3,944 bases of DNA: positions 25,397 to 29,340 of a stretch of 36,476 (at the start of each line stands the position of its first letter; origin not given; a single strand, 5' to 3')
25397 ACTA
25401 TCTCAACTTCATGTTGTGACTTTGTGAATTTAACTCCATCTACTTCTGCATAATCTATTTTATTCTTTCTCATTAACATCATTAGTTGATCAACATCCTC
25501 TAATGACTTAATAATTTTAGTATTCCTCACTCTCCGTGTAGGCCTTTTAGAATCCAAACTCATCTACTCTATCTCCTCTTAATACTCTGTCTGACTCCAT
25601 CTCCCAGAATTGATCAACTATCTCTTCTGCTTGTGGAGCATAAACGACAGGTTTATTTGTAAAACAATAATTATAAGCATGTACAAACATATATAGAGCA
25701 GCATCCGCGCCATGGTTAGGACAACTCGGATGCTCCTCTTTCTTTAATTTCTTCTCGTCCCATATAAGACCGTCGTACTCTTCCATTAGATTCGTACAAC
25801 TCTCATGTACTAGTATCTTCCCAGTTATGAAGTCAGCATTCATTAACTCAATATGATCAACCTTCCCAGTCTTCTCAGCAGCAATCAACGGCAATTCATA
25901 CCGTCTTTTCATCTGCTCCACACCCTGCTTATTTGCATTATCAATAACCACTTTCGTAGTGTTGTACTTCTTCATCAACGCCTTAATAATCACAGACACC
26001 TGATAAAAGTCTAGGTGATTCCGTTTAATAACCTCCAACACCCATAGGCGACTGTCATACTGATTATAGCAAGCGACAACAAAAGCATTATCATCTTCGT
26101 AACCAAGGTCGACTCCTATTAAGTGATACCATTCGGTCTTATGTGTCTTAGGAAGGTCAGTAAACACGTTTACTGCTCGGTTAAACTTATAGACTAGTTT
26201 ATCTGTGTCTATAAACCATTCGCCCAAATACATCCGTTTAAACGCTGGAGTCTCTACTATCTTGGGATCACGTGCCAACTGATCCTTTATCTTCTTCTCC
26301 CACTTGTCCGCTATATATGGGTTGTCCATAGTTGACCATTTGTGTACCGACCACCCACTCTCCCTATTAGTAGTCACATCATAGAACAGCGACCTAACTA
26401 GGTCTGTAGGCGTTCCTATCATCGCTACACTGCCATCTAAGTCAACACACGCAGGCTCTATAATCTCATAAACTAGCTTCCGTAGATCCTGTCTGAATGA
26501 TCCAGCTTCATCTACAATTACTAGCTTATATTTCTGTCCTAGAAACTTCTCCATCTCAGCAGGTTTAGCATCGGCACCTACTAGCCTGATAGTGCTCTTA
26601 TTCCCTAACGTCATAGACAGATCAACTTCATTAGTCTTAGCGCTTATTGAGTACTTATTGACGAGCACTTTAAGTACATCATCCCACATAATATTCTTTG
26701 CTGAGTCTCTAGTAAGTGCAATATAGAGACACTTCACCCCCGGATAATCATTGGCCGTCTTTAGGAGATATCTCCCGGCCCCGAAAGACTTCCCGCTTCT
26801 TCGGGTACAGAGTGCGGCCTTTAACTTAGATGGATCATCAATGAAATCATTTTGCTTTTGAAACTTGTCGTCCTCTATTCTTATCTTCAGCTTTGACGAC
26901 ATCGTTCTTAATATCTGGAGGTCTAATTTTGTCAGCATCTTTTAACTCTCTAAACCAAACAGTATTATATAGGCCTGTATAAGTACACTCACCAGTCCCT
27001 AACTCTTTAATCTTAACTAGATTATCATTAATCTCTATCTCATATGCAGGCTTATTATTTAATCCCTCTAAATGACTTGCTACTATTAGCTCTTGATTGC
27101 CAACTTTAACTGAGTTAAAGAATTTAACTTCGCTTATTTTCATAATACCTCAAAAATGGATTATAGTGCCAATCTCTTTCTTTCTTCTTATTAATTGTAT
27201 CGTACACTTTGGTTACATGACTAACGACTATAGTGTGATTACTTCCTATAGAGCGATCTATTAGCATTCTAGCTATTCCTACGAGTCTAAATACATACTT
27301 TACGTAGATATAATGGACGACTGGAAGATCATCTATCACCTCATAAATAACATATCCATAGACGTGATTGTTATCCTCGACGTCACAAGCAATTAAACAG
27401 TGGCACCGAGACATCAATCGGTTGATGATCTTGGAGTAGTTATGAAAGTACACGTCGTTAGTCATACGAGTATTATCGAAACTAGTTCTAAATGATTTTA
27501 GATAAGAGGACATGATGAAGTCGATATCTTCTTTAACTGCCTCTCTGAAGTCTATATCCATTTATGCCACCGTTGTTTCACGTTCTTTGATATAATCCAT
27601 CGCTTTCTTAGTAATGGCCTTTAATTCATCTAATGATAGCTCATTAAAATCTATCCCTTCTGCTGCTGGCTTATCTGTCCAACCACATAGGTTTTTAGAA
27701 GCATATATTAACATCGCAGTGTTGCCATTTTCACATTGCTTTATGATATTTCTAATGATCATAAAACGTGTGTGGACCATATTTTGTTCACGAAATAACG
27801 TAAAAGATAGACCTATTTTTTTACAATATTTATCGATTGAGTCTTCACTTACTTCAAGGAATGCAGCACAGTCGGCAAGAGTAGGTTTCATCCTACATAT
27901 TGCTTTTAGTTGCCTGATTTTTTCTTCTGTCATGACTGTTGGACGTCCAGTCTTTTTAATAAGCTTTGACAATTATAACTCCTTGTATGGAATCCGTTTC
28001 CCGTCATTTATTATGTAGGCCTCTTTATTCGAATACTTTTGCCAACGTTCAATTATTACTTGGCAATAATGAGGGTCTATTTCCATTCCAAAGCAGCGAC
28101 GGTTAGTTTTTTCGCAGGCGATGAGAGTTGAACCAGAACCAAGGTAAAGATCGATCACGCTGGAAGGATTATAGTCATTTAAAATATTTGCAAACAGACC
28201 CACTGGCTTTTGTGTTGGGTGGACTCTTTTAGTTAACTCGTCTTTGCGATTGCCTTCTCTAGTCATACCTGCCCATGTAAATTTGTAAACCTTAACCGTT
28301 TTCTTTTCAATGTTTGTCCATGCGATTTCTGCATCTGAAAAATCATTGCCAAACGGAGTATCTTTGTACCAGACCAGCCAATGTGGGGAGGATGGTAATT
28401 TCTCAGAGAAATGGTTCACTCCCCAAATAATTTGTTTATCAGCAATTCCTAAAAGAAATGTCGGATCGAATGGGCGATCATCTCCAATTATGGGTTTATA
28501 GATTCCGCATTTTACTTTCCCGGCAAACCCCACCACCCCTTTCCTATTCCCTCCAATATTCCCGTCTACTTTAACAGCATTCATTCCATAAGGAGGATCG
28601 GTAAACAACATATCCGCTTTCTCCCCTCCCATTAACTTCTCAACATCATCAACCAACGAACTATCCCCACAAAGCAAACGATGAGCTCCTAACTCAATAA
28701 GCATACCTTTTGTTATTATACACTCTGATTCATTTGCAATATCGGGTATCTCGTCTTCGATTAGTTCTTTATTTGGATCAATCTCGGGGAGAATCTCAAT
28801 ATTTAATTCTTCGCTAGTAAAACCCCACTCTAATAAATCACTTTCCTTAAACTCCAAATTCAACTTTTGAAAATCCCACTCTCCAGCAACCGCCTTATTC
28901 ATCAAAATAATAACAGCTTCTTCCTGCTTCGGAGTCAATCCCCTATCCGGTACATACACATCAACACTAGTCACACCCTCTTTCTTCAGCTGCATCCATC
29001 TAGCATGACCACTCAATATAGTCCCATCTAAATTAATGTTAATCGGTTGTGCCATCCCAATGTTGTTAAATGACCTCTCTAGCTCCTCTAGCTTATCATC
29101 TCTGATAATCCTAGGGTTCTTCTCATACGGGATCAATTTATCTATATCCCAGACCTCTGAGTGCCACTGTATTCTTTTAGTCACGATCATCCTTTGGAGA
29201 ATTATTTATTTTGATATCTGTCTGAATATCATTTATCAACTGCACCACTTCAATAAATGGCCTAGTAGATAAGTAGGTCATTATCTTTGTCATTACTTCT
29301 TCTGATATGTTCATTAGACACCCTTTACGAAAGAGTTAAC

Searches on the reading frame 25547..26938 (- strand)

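Call 56: search_protein_families(library=phrogs, proteins=[window:25547-26938:-], max_evalue=0.001)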
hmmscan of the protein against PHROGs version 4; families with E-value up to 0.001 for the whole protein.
window:25547-26938:- (463 aa): 8 families
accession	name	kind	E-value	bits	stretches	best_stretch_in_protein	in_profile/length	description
phrog_2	-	head and packaging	1e-38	134.7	1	16-425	258-596/807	terminase large subunit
phrog_7579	-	head and packaging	2.1e-17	64.2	1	27-242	7-214/239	terminase large subunit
phrog_5653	-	head and packaging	9.8e-11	42.7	1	262-418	22-177/199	terminase large subunit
phrog_979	-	head and packaging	1.9e-09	37.8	1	23-150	152-278/642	terminase large subunit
phrog_10250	-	head and packaging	6.9e-09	36.8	1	232-423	9-217/228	terminase large subunit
phrog_6672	-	head and packaging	5.3e-07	30.3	1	296-412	5-120/145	terminase large subunit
phrog_5909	-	head and packaging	9.2e-05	22.7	1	232-346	59-185/285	terminase large subunit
phrog_3717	-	head and packaging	0.00094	19.7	0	32-288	18-268/277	terminase large subunit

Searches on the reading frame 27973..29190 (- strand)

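Call 56: search_protein_families(library=phrogs, proteins=[window:27973-29190:-], max_evalue=0.001)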
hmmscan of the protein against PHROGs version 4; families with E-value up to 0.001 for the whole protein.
window:27973-29190:- (405 aa): 19 families
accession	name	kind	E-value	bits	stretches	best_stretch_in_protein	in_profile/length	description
phrog_498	-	other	3.8e-79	267.9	1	11-404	35-439/633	DNA methyltransferase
phrog_67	-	other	1.1e-30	108.3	1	115-392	79-352/743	DNA methyltransferase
phrog_620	-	DNA, RNA and nucleotide metabolism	7e-28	99.2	1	11-147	9-148/217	ParB-like partition protein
phrog_8071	-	DNA, RNA and nucleotide metabolism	1.8e-20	74.6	1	12-204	8-206/389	ParB-like partition protein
phrog_3008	-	other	2e-19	70.9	1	307-400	131-228/244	DNA methyltransferase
phrog_9353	-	unknown function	7.8e-19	69.5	1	19-144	19-149/245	-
phrog_23085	-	unknown function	1.7e-17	64.4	1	296-404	23-129/138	-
phrog_940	-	DNA, RNA and nucleotide metabolism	1e-14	55.6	1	12-124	7-122/388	nuclease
phrog_930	-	DNA, RNA and nucleotide metabolism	2.7e-13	51.3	1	10-133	6-133/223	ParB-like partition protein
phrog_18293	-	other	7.2e-13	49.5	1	317-388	39-112/119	methyltransferase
phrog_23224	-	other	8.4e-12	46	1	246-372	145-281/305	DNA methyltransferase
phrog_15396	-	DNA, RNA and nucleotide metabolism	1.1e-11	46.1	1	12-129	5-127/258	ParB-like partition nuclease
phrog_5475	-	unknown function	4.4e-11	43.2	1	14-107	6-93/458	-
phrog_18056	-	DNA, RNA and nucleotide metabolism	7.6e-09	35.9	1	12-95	4-85/387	ParB-like partition nuclease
phrog_8769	-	other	8.2e-09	36.2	1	345-385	15-55/71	methyltransferase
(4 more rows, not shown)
